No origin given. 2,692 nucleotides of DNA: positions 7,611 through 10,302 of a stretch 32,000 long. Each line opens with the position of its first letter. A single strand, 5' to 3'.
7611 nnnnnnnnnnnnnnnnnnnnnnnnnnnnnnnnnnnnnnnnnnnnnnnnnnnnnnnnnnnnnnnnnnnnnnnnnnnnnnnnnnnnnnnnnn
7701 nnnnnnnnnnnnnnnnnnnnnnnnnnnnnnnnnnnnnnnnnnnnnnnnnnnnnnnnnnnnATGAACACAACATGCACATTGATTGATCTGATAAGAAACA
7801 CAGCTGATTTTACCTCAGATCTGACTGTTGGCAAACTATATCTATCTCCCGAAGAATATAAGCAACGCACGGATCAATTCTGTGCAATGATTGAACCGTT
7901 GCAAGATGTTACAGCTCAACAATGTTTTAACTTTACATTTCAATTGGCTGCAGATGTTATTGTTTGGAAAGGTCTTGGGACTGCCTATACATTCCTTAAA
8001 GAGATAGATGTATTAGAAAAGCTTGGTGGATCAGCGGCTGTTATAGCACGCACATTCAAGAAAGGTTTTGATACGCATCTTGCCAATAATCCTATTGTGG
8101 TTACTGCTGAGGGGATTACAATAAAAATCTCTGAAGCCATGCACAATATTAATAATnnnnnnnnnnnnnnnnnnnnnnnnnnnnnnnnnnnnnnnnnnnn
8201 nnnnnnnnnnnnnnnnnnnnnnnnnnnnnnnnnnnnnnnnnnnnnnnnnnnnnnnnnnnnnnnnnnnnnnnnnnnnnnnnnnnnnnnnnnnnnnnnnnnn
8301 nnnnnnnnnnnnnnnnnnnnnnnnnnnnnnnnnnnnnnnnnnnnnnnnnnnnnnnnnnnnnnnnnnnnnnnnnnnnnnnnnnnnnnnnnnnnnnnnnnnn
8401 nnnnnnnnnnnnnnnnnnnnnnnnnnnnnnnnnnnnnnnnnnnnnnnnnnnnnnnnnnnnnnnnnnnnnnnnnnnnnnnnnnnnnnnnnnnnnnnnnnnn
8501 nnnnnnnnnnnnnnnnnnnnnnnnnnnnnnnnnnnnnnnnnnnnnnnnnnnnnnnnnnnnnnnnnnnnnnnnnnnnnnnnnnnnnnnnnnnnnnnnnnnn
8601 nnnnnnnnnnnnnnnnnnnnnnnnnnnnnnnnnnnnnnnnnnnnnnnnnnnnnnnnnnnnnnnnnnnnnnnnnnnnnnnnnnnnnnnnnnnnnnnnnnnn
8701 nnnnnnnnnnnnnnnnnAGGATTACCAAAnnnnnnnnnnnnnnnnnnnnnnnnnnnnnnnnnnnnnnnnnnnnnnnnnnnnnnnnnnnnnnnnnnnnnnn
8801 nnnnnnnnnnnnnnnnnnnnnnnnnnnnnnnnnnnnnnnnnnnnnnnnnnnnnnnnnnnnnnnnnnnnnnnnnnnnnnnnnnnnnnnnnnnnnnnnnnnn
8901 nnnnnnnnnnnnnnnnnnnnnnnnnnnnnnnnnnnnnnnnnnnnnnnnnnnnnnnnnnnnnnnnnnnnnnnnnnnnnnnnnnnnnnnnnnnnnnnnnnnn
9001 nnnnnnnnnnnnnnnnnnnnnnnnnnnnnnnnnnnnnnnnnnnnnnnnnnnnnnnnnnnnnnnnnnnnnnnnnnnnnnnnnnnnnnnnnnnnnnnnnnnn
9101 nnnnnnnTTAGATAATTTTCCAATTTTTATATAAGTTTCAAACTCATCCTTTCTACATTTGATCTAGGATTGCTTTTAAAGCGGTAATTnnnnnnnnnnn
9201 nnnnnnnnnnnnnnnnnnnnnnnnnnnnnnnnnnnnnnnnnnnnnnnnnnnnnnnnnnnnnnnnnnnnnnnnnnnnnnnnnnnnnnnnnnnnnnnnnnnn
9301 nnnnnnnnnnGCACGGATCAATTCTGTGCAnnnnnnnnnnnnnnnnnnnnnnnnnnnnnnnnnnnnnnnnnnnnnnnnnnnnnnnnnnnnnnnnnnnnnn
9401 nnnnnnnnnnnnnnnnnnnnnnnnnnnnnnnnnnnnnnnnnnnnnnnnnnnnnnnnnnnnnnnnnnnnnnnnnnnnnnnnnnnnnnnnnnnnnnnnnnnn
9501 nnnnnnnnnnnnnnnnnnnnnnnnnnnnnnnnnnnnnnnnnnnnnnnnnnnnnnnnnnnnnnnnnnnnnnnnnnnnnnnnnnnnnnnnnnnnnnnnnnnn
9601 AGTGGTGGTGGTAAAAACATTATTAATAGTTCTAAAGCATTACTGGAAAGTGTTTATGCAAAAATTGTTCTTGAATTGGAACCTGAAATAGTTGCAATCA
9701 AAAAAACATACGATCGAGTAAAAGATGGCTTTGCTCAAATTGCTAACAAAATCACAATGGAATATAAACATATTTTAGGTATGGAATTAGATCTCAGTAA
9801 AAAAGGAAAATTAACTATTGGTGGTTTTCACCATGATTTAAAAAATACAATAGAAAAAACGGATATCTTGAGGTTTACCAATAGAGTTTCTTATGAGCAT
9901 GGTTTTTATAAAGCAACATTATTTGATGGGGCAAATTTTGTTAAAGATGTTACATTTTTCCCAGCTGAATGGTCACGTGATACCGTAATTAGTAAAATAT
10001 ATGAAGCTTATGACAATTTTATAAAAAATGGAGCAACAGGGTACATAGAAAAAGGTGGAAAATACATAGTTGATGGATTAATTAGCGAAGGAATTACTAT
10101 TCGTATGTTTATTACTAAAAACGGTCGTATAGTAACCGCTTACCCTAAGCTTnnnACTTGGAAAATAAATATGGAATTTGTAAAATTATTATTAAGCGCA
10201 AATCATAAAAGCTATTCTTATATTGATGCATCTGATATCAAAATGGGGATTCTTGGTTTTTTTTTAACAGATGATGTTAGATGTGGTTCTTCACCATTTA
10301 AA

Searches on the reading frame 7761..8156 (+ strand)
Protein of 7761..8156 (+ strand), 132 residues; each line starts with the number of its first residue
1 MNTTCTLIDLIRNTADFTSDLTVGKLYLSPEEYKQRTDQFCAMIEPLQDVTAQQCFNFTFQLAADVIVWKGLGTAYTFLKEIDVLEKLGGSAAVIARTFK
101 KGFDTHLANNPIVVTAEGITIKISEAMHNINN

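Call 39: find_related_loci(query=A1, collection=genome_contigs, flank=10000)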
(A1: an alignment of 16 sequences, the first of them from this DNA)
Query A1 (121 aa) in genome_contigs; peptide patterns used: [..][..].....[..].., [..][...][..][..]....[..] (x = any residue, [..] = any of these).
55 stretches matched a pattern; 4 encode a relative of the query (tblastn E <= 1e-3); 4 distinct loci.
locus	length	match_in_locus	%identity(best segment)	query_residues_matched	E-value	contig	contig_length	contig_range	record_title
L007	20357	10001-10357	71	3-121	1e-52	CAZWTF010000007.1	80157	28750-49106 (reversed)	MAG TPA_asm: uncultured Pseudomonadota bacterium isolate SRP193066_co1_32 genome assembly, contig: NODE_339_length_80157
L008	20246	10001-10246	70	3-84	4e-33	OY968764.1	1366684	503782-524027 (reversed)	MAG: uncultured bacterium isolate MFD05512.bin.c.17 genome assembly, chromosome: 1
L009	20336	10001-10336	46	4-121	3e-27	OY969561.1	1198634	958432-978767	MAG: uncultured bacterium isolate MFD01633.bin.c.3 genome assembly, chromosome: 1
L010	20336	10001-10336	44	4-121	9e-26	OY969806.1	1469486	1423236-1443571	MAG: uncultured bacterium isolate MFD00731.bin.2.58 genome assembly, chromosome: 1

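Call 45: find_related_loci(query=A1, collection=metagenome_contigs, flank=10000)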
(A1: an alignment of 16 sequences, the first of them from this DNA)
Query A1 (121 aa) in metagenome_contigs; peptide patterns used: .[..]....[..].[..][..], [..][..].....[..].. (x = any residue, [..] = any of these).
128 stretches matched a pattern; 23 encode a relative of the query (tblastn E <= 1e-3); 23 distinct loci.
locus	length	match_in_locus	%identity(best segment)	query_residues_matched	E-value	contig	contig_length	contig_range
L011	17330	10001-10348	78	6-121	2e-60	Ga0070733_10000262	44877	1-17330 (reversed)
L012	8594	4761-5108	77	6-121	2e-58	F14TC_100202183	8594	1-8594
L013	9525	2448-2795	77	6-121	2e-58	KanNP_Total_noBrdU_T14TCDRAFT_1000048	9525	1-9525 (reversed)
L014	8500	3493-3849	75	1-119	5e-58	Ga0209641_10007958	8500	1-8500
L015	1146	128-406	91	29-121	2e-61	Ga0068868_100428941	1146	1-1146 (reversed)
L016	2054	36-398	73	1-121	9e-59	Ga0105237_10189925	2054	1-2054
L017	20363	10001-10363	74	1-121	2e-57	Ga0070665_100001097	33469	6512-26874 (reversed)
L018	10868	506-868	74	1-121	2e-57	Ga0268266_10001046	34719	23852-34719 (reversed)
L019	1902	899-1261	73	1-121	1e-58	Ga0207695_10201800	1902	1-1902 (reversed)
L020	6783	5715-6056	75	6-119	5e-57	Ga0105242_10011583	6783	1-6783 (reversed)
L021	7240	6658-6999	75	6-119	5e-57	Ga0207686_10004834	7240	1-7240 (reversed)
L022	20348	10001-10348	73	6-121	4e-56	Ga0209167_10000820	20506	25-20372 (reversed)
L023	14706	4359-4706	73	6-121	4e-56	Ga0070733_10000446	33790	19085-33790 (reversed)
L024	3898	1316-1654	49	13-121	1e-29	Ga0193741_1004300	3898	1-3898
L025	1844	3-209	67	53-121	4e-28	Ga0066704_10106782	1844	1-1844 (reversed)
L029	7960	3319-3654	43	4-121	2e-25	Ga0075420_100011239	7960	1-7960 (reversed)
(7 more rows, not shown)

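Call 67: search_protein_representatives(protein=window:7761-8156:+)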
Query: 132 residues. Proteins with E-value up to 0.001 (for the whole library): 71; up to 1e-10: 36; up to 1e-30: 7. The best 71 are listed.
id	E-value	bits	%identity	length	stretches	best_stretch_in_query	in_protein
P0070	1.3e-58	212.7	62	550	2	4-132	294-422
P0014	9.9e-57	206.6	76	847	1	2-132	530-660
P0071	1.2e-52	193.4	74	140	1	2-123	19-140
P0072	4.3e-52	191.6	70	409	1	1-131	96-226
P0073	2.9e-48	179.3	66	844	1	2-132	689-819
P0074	1.9e-41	157.3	83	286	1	43-131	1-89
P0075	1.3e-31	125.5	48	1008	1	2-131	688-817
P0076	5.9e-30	120.1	72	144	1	2-82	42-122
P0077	1.2e-29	119.1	64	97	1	7-102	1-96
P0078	6.7e-28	113.5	65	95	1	44-126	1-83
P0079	3.0e-26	108.2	90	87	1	43-100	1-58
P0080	4.5e-22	94.7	47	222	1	9-128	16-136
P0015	4.9e-22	94.6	45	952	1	11-131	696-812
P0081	1.5e-20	89.8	41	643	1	10-127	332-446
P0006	2.3e-19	85.9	46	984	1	10-123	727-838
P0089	2.3e-16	76.2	37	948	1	7-130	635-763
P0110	2.1e-08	50.5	33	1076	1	5-122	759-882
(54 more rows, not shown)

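Call 70: search_protein_families(library=pfam, alignment_id=A4, max_evalue=0.001)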
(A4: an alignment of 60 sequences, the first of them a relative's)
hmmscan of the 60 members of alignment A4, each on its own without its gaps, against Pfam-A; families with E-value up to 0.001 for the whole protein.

A. member 1, P0070 (550 aa): 1 family
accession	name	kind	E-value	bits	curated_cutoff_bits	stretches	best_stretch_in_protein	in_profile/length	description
PF15534.11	Ntox35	-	0.00022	22.3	23.6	1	462-535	7-77/78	Bacterial toxin 35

B. families by the number of members that match (of 60 scanned): 46 families (the first 25 are shown)
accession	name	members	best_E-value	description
PF14436.11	EndoU_bacteria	18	9.9e-15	Bacterial EndoU nuclease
PF07591.16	PT-HINT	3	2.1e-11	Pretoxin HINT domain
PF15526.11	Ntox21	2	8.7e-26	Novel toxin 21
PF15534.11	Ntox35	2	3.1e-06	Bacterial toxin 35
PF00515.34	TPR_1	1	2.3e-87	Tetratricopeptide repeat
PF13424.12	TPR_12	1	6.1e-74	Tetratricopeptide repeat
PF07719.23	TPR_2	1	4.3e-68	Tetratricopeptide repeat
PF13414.12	TPR_11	1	1.9e-64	TPR repeat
PF13181.12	TPR_8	1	9.8e-63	Tetratricopeptide repeat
PF13431.12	TPR_17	1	2.3e-35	Tetratricopeptide repeat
PF13428.12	TPR_14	1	9.5e-33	Tetratricopeptide repeat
PF13176.12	TPR_7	1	5.5e-30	Tetratricopeptide repeat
PF14559.12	TPR_19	1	3.5e-25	Tetratricopeptide repeat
PF23914.1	TPR_CcmH_CycH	1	3.1e-23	Cytochrome c-type biogenesis protein H TPR domain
PF25063.1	ARM_TT21_C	1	2.2e-20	Tetratricopeptide repeat protein 21 C-terminal ARM domain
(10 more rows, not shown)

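Call 75: find_encoding_contigs(protein=P0074, flank=10000, max_places=3)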
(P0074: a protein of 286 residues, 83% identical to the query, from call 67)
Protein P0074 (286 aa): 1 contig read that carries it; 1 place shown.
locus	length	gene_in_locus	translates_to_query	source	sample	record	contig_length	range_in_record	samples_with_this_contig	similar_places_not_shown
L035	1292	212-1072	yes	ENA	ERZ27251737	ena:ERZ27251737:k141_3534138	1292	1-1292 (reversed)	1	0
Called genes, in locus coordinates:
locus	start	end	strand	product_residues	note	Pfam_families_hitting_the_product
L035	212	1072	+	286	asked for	PF14436:EndoU_bacteria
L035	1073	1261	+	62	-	-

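Call 83: find_encoding_contigs(protein=P0110, flank=8000, max_places=2)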
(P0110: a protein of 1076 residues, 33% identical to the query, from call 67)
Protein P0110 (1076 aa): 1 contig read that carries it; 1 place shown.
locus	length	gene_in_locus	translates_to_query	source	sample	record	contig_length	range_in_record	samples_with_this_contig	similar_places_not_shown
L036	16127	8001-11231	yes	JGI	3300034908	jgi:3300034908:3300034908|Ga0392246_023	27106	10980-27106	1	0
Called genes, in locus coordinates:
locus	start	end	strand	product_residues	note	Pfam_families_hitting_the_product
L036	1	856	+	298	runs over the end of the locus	PF01795:Methyltransf_5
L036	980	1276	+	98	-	PF04026:SpoVG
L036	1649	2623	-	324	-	PF07719:TPR_2 (faint), PF14559:TPR_19 (faint), PF13181:TPR_8 (faint), PF13174:TPR_6 (faint)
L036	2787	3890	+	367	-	-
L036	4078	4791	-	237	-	-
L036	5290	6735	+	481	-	PF00004:AAA, PF07728:AAA_5 (faint)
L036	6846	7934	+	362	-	PF13401:AAA_22 (faint), PF00004:AAA, PF07728:AAA_5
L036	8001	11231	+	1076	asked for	PF14436:EndoU_bacteria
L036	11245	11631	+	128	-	-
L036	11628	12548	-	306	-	PF00515:TPR_1 (faint), PF07719:TPR_2 (faint), PF13181:TPR_8 (faint), PF13424:TPR_12 (faint), PF13428:TPR_14 (faint), PF13414:TPR_11 (faint)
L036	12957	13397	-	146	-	PF13577:SnoaL_4, PF14534:DUF4440 (weak)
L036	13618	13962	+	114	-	PF03091:CutA1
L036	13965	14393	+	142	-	PF00293:NUDIX, PF14815:NUDIX_4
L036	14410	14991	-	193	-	-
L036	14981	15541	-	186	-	-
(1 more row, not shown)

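Call 84: find_encoding_contigs(protein=P0089, flank=8000, max_places=2)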
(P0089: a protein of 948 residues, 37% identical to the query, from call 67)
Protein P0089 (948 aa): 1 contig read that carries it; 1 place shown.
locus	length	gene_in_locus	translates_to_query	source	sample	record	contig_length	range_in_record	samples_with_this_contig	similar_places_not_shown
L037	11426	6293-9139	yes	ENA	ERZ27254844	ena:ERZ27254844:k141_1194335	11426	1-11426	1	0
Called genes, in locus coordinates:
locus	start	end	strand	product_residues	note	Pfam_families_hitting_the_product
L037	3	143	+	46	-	?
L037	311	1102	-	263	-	-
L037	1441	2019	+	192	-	-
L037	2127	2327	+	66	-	-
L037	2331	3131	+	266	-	PF21088:MS_channel_1st, PF00924:MS_channel_2nd, PF21082:MS_channel_3rd (weak)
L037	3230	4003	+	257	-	PF06790:UPF0259, PF25231:DUF7847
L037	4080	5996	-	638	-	PF02518:HATPase_c, PF13589:HATPase_c_3, PF01119:DNA_mis_repair, PF08676:MutL_C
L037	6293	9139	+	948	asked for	PF14436:EndoU_bacteria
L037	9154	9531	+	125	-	-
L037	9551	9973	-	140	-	-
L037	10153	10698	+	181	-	PF00293:NUDIX (weak)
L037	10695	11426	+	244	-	?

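Call 85: search_protein_families(library=pfam, proteins=[L029:4711-5727:+], max_evalue=0.01)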
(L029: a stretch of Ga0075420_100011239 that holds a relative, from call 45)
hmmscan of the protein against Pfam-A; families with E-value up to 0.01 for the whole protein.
L029:4711-5727:+ (338 aa): 1 family
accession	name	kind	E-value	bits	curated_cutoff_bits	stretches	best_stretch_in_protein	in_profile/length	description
PF01435.24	Peptidase_M48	-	1.4e-05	25.5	20.3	1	178-329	47-182/186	Peptidase family M48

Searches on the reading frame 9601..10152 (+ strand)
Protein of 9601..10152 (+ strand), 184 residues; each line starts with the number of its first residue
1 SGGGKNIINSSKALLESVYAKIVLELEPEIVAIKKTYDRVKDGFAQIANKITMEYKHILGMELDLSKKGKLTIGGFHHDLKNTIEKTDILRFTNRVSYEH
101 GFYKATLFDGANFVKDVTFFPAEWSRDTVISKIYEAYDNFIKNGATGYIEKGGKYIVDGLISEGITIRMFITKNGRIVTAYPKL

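Call 87: find_homologous_proteins(query=window:9601-10152:+, max_evalue=1e-10)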
Query window:9601-10152:+ (184 aa): 11 proteins with E <= 1e-10 among 61 candidates.
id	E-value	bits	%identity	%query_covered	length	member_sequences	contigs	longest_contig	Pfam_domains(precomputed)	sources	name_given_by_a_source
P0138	3.7e-115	400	100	100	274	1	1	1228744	PF14436.12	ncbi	-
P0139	8.3e-83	295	74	99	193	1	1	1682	PF14436.12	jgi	jgi:hypothetical protein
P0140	1.1e-72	262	68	99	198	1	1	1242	PF14436.12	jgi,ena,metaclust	metaclust:\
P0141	8.5e-60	220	58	98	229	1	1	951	PF14436.12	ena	-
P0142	3.3e-55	205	54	100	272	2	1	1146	PF14436.12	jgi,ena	-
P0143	4.4e-53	198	54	99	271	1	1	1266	PF14436.12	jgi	-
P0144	4.8e-46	175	48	97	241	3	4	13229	PF14436.12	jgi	jgi:hypothetical protein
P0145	3.3e-45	172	46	99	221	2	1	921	PF14436.12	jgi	jgi:hypothetical protein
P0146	3.4e-44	169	43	99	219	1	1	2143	PF14436.12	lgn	-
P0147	2.6e-27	114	56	55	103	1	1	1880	PF14436.12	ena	-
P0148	6.5e-21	93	49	55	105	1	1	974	PF14436.12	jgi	jgi:hypothetical protein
